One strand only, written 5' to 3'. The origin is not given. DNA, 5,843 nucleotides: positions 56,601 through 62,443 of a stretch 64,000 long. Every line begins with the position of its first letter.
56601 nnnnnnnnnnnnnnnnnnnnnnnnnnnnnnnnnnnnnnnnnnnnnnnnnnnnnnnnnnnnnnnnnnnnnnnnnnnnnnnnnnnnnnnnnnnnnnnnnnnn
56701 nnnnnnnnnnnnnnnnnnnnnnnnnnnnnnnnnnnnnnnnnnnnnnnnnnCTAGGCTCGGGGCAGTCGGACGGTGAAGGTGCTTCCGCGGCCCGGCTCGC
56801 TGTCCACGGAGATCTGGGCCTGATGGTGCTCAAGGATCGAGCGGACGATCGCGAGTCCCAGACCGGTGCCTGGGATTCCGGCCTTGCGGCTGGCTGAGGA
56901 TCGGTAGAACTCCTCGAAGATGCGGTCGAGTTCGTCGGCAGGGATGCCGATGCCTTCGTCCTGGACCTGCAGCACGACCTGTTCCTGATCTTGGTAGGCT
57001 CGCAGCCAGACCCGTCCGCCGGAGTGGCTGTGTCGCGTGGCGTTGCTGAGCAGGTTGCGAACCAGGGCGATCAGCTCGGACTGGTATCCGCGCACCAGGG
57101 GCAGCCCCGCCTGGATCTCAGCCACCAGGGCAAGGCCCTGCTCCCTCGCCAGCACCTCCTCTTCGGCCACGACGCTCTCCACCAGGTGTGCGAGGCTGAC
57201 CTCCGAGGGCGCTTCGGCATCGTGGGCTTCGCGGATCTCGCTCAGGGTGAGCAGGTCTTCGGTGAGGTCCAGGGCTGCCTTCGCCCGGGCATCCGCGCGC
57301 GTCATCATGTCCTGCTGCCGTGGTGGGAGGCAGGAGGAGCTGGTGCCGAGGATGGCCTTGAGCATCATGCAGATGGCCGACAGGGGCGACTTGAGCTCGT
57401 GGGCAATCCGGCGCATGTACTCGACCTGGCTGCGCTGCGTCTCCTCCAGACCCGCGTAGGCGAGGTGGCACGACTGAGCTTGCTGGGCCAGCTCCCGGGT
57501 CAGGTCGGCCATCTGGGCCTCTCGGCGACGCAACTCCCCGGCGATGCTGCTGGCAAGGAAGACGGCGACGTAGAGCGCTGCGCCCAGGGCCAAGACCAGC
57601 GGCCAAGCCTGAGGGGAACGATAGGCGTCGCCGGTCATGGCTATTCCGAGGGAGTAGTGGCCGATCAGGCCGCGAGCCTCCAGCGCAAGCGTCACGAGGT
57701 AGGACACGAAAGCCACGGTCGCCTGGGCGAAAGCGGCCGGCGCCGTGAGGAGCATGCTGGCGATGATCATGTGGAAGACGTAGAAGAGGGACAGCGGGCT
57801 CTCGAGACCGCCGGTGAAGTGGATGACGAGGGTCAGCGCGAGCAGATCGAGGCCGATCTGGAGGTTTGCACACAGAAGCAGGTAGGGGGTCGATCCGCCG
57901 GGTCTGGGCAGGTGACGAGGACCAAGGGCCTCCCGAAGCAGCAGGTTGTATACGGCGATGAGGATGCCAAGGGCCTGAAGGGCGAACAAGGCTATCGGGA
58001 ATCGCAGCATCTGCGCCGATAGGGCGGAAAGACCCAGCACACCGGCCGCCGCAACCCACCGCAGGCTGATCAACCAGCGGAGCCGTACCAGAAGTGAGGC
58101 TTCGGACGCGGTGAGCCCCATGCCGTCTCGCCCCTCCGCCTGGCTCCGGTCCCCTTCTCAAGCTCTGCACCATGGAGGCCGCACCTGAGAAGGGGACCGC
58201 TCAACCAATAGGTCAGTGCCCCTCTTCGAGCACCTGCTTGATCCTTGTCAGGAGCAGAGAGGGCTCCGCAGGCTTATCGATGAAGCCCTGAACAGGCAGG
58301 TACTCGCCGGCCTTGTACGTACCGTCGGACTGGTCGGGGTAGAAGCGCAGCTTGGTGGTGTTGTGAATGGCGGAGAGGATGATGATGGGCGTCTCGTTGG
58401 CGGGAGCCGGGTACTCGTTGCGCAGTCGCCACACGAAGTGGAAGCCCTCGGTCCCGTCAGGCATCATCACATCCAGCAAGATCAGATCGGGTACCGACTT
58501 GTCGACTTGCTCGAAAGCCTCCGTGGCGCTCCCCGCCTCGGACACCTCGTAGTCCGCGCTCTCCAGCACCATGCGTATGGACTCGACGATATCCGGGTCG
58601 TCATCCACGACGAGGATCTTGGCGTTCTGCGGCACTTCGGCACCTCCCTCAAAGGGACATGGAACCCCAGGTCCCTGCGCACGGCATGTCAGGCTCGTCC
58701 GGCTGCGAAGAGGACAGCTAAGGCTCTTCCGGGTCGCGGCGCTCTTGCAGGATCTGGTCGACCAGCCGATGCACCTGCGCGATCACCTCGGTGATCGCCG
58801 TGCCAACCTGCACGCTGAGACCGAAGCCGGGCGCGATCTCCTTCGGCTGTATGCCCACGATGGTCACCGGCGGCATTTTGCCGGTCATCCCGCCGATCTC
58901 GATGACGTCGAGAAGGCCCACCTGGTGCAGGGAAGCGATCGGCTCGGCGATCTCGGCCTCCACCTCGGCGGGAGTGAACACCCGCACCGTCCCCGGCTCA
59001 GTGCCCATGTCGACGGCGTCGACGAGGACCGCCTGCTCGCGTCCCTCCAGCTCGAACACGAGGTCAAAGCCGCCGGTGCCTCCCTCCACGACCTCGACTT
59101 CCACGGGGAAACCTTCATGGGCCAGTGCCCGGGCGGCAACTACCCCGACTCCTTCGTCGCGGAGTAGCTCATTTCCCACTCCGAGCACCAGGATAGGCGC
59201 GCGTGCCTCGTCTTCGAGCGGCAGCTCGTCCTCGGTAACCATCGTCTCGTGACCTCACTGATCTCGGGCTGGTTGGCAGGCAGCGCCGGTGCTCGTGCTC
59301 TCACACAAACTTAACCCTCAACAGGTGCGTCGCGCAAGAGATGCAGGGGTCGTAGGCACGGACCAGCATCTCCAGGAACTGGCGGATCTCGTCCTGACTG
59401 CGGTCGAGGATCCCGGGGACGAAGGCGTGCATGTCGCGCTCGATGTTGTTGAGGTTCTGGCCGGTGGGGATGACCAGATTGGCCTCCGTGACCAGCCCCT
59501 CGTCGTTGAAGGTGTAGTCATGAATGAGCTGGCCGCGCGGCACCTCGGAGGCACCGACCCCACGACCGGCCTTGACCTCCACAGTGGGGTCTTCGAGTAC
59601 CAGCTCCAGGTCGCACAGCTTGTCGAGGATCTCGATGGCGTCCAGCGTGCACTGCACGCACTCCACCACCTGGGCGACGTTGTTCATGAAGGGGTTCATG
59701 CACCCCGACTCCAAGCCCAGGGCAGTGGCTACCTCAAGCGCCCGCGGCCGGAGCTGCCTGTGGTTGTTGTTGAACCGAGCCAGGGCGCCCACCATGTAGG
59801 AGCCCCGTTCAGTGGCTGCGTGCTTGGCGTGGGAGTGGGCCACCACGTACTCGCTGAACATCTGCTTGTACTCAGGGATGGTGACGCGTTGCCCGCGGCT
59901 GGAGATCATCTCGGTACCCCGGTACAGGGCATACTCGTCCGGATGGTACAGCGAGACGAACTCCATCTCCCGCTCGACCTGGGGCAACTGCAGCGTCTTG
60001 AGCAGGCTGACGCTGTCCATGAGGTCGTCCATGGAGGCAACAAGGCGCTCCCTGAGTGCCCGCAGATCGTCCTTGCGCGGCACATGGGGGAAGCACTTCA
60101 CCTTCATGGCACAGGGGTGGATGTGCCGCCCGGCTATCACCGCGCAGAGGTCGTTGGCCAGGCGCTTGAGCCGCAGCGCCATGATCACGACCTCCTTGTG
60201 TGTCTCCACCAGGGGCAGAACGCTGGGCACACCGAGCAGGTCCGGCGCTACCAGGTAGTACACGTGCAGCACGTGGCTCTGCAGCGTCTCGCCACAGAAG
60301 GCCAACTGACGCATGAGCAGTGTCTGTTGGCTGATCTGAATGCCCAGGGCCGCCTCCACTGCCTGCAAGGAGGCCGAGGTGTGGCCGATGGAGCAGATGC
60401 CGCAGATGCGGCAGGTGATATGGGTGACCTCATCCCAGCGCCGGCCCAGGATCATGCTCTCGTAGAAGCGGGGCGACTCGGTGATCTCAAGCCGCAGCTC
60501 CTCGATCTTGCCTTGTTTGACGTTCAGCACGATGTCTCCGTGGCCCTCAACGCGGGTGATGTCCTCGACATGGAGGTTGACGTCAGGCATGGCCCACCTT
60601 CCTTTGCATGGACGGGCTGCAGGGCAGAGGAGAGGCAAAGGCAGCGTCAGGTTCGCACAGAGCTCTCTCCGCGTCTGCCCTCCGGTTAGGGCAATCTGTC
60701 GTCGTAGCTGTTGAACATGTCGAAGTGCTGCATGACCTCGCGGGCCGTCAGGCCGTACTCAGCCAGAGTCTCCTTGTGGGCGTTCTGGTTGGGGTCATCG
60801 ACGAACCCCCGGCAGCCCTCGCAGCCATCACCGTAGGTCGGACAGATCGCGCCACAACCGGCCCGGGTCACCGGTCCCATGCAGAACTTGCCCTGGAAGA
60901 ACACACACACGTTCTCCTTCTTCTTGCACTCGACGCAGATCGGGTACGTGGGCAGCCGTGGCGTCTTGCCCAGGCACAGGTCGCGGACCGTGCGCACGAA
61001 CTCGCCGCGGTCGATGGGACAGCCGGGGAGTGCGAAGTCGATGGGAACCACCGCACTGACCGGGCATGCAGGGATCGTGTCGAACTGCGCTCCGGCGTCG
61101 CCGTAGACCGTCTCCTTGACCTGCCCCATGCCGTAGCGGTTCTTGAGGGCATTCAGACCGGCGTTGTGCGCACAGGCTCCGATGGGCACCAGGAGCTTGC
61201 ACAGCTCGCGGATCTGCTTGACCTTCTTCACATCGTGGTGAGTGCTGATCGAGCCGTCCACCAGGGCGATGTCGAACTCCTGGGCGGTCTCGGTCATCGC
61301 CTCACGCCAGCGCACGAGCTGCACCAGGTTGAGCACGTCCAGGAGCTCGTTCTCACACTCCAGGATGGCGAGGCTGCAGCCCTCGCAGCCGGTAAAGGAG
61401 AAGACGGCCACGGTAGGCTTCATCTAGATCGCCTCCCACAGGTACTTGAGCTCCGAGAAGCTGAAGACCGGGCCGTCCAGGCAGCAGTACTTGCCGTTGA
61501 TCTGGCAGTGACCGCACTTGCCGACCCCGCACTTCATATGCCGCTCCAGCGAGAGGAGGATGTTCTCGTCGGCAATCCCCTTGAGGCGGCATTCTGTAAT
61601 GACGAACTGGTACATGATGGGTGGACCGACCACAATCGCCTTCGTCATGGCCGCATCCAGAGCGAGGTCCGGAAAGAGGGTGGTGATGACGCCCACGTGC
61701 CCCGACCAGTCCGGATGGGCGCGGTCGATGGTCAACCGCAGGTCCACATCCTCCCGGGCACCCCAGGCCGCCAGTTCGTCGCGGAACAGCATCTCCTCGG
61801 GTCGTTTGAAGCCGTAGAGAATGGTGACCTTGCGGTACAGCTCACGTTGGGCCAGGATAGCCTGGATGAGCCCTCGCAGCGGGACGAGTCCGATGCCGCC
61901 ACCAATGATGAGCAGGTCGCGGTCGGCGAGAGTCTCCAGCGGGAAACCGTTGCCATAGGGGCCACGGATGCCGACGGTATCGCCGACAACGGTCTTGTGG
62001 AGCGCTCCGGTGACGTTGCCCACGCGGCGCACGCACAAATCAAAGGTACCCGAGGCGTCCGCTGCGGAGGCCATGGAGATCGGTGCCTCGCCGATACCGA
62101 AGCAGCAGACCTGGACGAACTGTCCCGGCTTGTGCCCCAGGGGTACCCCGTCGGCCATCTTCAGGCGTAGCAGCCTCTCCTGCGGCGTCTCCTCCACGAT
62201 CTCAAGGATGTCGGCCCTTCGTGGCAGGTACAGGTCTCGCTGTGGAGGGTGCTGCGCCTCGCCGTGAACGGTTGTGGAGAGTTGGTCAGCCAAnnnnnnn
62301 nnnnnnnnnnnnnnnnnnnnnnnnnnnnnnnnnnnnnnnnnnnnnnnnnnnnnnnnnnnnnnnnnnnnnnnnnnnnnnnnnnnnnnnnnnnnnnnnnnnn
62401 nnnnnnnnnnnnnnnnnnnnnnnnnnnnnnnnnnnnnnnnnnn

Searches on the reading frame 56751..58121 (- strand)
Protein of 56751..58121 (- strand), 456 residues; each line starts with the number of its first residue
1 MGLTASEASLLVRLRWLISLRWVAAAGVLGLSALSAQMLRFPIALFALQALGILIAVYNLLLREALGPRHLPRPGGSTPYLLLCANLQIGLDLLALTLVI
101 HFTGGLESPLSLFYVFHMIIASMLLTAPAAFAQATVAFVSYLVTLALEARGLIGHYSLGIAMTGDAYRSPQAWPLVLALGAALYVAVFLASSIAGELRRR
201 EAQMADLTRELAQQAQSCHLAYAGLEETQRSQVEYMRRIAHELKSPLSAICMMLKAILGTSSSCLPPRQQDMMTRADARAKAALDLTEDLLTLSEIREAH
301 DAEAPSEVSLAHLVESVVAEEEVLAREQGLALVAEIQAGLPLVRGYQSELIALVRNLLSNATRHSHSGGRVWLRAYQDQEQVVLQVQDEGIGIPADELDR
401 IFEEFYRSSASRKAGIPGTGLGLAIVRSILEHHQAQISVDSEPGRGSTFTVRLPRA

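Call 8: search_protein_families(library=pfam, proteins=[window:56751-58121:-], max_evalue=0.001)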
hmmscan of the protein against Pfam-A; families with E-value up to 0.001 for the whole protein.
window:56751-58121:- (456 aa): 4 families
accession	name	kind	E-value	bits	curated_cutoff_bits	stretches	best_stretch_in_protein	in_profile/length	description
PF02518.31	HATPase_c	-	4.7e-30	104.7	26.4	1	347-455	3-109/111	Histidine kinase-, DNA gyrase B-, and HSP90-like ATPase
PF00512.31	HisKA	-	1.1e-08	35.4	26.9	1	235-298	5-65/66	His Kinase A (phospho-acceptor) domain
PF25323.1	6TM_PilS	-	2.7e-06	27.7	27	1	41-202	41-187/189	PilS-like transmembrane domain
PF13581.12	HATPase_c_2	-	1.5e-05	25.5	27.4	1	357-435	39-114/127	Histidine kinase-like ATPase domain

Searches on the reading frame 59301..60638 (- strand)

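Call 98: search_protein_families(library=pfam, proteins=[window:59301-60638:-], max_evalue=0.001)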
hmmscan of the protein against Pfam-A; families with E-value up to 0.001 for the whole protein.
window:59301-60638:- (445 aa): 1 family
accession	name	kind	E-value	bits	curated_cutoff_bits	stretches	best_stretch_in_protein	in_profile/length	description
PF00374.24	NiFeSe_Hases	-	7.8e-29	101.4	25.8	2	59-141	3-85/508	Nickel-dependent hydrogenase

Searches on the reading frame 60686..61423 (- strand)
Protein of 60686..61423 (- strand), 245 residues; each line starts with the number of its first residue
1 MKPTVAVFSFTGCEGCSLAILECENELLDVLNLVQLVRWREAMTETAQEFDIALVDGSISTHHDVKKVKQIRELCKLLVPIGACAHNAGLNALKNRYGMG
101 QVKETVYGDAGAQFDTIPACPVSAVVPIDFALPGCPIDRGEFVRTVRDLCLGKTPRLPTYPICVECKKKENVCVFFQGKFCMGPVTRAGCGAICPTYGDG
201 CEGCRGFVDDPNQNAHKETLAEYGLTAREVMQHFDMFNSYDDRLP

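Call 98: search_protein_families(library=pfam, proteins=[window:60686-61423:-], max_evalue=0.001)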
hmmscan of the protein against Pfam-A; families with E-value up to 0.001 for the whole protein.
window:60686-61423:- (245 aa): 1 family
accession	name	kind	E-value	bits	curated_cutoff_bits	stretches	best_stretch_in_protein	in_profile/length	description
PF01058.29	Oxidored_q6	-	2.4e-22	79.5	27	1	13-148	1-127/128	NADH ubiquinone oxidoreductase, 20 Kd subunit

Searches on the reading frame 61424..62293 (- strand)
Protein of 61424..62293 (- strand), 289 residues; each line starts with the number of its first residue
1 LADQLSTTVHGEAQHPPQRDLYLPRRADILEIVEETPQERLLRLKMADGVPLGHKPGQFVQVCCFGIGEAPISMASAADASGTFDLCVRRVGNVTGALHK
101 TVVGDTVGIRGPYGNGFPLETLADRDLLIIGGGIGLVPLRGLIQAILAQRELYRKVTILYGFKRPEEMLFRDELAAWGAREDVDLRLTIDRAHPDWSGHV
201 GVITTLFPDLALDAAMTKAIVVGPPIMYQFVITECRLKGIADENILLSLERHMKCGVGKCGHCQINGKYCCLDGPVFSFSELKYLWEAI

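Call 98: search_protein_families(library=pfam, proteins=[window:61424-62293:-], max_evalue=0.001)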
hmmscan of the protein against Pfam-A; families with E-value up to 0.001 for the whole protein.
window:61424-62293:- (289 aa): 3 families
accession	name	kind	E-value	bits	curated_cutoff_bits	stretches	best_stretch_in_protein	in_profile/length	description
PF00175.26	NAD_binding_1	-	5.3e-12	46.8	22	1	130-231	2-107/109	Oxidoreductase NAD-binding domain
PF10418.14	DHODB_Fe-S_bind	-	2.5e-10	40.3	23.9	1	250-282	1-40/41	Iron-sulfur cluster binding domain of dihydroorotate dehydrogenase B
PF00970.30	FAD_binding_6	-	3.5e-06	27.7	21.1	1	40-115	15-96/99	Oxidoreductase FAD-binding domain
